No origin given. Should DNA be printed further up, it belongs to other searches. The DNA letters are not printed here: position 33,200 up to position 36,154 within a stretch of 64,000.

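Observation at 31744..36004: PHP-phosphoesterase + GT4 glycosyltransferase fusion co-transcribed with a GH13 alpha-glucosidase or trehalose-synthase-like enzyme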

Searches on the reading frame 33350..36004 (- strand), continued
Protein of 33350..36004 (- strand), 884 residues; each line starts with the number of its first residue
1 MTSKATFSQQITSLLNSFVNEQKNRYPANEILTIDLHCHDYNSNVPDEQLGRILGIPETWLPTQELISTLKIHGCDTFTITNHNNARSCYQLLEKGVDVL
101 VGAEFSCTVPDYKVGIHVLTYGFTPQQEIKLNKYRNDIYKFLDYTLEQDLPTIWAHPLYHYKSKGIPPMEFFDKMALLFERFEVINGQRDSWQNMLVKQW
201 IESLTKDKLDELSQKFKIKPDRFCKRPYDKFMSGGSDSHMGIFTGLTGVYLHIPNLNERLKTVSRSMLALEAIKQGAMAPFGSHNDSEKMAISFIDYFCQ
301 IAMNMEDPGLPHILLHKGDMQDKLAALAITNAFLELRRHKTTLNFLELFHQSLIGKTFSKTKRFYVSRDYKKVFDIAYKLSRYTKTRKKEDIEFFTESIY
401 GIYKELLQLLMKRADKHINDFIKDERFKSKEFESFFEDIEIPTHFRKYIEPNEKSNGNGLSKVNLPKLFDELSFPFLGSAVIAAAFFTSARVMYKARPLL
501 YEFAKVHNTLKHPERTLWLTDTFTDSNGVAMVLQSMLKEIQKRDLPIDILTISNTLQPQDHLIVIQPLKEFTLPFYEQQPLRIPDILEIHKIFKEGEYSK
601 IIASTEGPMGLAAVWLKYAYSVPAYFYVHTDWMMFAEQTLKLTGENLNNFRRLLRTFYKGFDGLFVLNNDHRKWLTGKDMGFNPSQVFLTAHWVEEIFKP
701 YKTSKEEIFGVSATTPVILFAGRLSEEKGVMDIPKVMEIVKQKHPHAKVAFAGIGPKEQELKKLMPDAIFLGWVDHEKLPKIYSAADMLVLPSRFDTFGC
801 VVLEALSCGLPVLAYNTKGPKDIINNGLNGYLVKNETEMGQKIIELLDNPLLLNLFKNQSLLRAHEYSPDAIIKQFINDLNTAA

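Call 43: search_protein_families(library=pfam, proteins=[L001:510-1436:-, L008:20537-22174:+, L010:1490-2293:-, L008:4485-5345:-, L008:7252-7908:-, L031:14370-14720:+, L002:15363-16715:+, L008:6514-7200:-, L029:1473-3077:-, L040:15827-17053:-], max_evalue=0.0001)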
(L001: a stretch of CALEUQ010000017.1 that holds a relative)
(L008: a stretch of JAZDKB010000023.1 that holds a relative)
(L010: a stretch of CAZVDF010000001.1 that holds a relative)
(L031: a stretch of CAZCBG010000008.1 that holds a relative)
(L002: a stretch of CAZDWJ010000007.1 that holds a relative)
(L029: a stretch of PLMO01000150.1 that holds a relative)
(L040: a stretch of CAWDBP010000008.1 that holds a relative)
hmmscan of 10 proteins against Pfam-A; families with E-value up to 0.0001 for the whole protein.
L001:510-1436:- (308 aa): 2 families
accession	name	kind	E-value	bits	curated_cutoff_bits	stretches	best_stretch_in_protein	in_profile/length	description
PF00005.33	ABC_tran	-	6.5e-33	114.7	25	1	18-158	2-137/137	ABC transporter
PF13304.12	AAA_21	-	2e-14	54.8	27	1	126-189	234-301/304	AAA domain, putative AbiEii toxin, Type IV TA system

L008:20537-22174:+ (545 aa): 1 family
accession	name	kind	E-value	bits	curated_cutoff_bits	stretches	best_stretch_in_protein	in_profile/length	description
PF13581.12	HATPase_c_2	-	3.5e-14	53.3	27.4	1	416-543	25-127/127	Histidine kinase-like ATPase domain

L010:1490-2293:- (267 aa): 4 families
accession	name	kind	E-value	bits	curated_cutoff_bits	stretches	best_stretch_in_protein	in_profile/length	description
PF12849.12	PBP_like_2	-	2.2e-38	133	27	1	29-252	10-266/267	PBP superfamily domain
PF12727.12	PBP_like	-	1.3e-12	47.7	27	1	48-193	2-148/193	PBP superfamily domain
PF13531.11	SBP_bac_11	-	3.2e-08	34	25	0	31-113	1-89/227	Bacterial extracellular solute-binding protein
PF01547.30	SBP_bac_1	-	3.7e-05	24.3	26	0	42-86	9-54/307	Bacterial extracellular solute-binding protein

L008:4485-5345:- (286 aa): 1 family
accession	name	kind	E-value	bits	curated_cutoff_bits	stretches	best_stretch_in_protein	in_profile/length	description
PF00528.27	BPD_transp_1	-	8e-18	65.3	26.4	1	79-284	2-183/184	Binding-protein-dependent transport system inner membrane component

L008:7252-7908:- (218 aa): 1 family
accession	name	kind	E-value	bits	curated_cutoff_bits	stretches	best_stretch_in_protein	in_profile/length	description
PF01895.24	PhoU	-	2.1e-43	147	23.5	2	18-103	3-88/89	PhoU domain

L031:14370-14720:+ (116 aa): 0 families

L002:15363-16715:+ (450 aa): 1 family
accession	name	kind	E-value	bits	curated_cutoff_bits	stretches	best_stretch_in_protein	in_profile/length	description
PF00211.25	Guanylate_cyc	-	2e-23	83.4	21.9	1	266-447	7-181/183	Adenylate and Guanylate cyclase catalytic domain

L008:6514-7200:- (228 aa): 3 families
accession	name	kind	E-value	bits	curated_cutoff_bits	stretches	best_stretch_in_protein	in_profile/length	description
PF00072.30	Response_reg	-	5.2e-31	107.5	30.2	1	5-117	1-111/111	Response regulator receiver domain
PF00486.34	Trans_reg_C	-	2.6e-23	82.3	26.2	1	153-225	1-76/77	Transcriptional regulatory protein, C terminal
PF23198.2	PDE8A_N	-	4e-05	24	29.6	1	23-88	31-97/147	PDE8A-like, N-terminal domain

L029:1473-3077:- (534 aa): 0 families

L040:15827-17053:- (408 aa): 4 families
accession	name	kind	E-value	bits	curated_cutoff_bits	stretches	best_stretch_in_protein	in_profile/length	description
PF00534.26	Glycos_transf_1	-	1.3e-28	100.1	26.4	1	206-363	13-171/172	Glycosyl transferases group 1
PF13692.12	Glyco_trans_1_4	-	8.8e-25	88.1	27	1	210-349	3-141/142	Glycosyl transferases group 1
PF13439.12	Glyco_transf_4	-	1.1e-19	71.6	28.5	1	17-183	2-168/170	Glycosyltransferase Family 4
PF13579.12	Glyco_trans_4_4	-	2.2e-10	41.5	29.7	1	18-180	2-158/158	Glycosyl transferase 4-like domain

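Call 44: search_protein_families(library=pfam, proteins=[L031:16649-19216:-, L040:17187-18137:-, L058:3640-6663:+, L058:6674-7960:+, L058:7982-8569:+, L058:11624-12856:-, L042:12895-14169:+, L042:14209-15078:+, L065:13077-14969:+, L070:12794-14203:+], max_evalue=0.0001)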
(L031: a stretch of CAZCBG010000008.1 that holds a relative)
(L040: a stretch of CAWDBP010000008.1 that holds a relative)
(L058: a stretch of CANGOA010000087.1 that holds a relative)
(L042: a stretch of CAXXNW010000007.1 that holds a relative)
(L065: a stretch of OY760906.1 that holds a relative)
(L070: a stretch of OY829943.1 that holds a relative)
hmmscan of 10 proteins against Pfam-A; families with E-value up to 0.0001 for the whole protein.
L031:16649-19216:- (855 aa): 1 family
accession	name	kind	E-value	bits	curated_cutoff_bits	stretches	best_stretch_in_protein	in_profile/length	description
PF17957.7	Big_7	-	8.7e-13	49.2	24.1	1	289-355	1-70/70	Bacterial Ig domain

L040:17187-18137:- (316 aa): 9 families
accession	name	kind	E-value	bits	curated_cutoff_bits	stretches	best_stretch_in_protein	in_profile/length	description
PF00881.29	Nitroreductase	-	7e-21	75.6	23.5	1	111-296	3-167/167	Nitroreductase family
PF00037.32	Fer4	-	7.9e-09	35.4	21.1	1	27-45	2-20/24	4Fe-4S binding domain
PF12837.12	Fer4_6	-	4.2e-08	33.2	25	0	28-46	4-22/24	4Fe-4S binding domain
PF13187.11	Fer4_9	-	1.2e-07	32.1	27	1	33-81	2-52/52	4Fe-4S dicluster domain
PF14697.11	Fer4_21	-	1.2e-07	32.1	35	0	22-45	30-53/59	4Fe-4S dicluster domain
PF12838.12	Fer4_7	-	1.8e-07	31.9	27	0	66-85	2-21/52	4Fe-4S dicluster domain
PF13237.11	Fer4_10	-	4.5e-07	30.2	25.5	1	28-76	4-52/53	4Fe-4S dicluster domain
PF13484.11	Fer4_16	-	1.1e-05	26.6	30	0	33-54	2-22/66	4Fe-4S double cluster binding domain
PF25160.1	LdpA_Fe-S-bd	-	3e-05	24.2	27.6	0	23-50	18-45/49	LdpA Fe-S cluster-binding domain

L058:3640-6663:+ (1007 aa): 4 families
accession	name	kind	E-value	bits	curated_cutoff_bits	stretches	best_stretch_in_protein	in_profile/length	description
PF18911.6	PKD_4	-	6.2e-108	353.5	27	8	336-416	3-83/85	PKD domain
PF00801.26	PKD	-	1.9e-59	198.1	23.5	5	347-415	17-80/80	PKD domain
PF13585.12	CHU_C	-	6.7e-17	61.8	27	1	921-1004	2-85/86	CHU_C Type IX secretion signal domain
PF16820.11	PKD_3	-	3.7e-07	30.3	26.3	0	699-732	33-67/68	PKD-like domain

L058:6674-7960:+ (428 aa): 1 family
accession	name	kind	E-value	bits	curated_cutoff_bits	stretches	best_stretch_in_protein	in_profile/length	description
PF11751.14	PorP_SprF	-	2.7e-17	63.6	22.3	1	17-306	3-261/273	Type IX secretion system membrane protein PorP/SprF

L058:7982-8569:+ (195 aa): 0 families

L058:11624-12856:- (410 aa): 7 families
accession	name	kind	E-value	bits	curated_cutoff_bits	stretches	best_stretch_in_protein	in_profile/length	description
PF07724.20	AAA_2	-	3.3e-32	112.2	27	1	109-303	3-165/166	AAA domain (Cdc48 subfamily)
PF00004.35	AAA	-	1.4e-16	61.6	21.2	1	112-237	1-99/131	ATPase family associated with various cellular activities (AAA)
PF06689.19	zf-C4_ClpX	-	2.4e-14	53.3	27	1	7-43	2-39/39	ClpX C4-type zinc finger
PF10431.15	ClpB_D2-small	-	8.2e-10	39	21.9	1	310-383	1-70/81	C-terminal, D2-small domain, of ClpB protein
PF05496.18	RuvB_N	-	1.6e-06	28.4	27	1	70-190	5-100/159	Holliday junction DNA helicase RuvB P-loop domain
PF00493.29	MCM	-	3.5e-06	26.7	23.3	1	67-189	18-136/224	MCM P-loop domain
PF07728.20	AAA_5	-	4.8e-06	27.1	22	1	111-188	1-80/139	AAA domain (dynein-related subfamily)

L042:12895-14169:+ (424 aa): 0 families

L042:14209-15078:+ (289 aa): 3 families
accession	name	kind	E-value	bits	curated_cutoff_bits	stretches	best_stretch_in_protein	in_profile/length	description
PF12849.12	PBP_like_2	-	2.2e-41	142.8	27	1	41-273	13-266/267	PBP superfamily domain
PF12727.12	PBP_like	-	2.3e-08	33.9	27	1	58-223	3-161/193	PBP superfamily domain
PF13531.11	SBP_bac_11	-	3e-07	30.9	25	1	56-284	17-226/227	Bacterial extracellular solute-binding protein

L065:13077-14969:+ (630 aa): 4 families
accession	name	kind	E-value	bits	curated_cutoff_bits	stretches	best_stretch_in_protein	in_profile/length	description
PF13598.12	DUF4139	-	1.8e-55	188.3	31.8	1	216-623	1-205/205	Domain of unknown function (DUF4139)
PF13600.11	DUF4140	-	1.6e-20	73.8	27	1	33-131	1-98/98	N-terminal domain of unknown function (DUF4140)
PF13715.12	CarbopepD_reg_2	-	4.8e-19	68.6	32.2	1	301-381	1-88/88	CarboxypepD_reg-like domain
PF13620.12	CarboxypepD_reg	-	2.8e-15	56.9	32.3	1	300-361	1-68/82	Carboxypeptidase regulatory-like domain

L070:12794-14203:+ (469 aa): 6 families
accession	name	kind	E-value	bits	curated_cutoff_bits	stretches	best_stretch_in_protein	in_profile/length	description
PF00005.33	ABC_tran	-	7.8e-37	127.4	25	2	277-425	2-136/137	ABC transporter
PF13304.12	AAA_21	-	7.5e-12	46.3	27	0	363-455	174-298/304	AAA domain, putative AbiEii toxin, Type IV TA system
PF13555.12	AAA_29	-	2.9e-08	33.8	27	0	280-303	16-39/61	P-loop containing region of AAA domain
PF02463.25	SMC_N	-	2.4e-06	27.6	40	0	413-455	156-197/220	RecF/RecN/SMC N terminal domain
PF25199.1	nSTAND_NTPase5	-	2.2e-05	24.7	34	0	22-52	36-66/145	Novel STAND NTPase 5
PF05729.18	NACHT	-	3.7e-05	24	26.7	0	31-55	4-28/167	NACHT domain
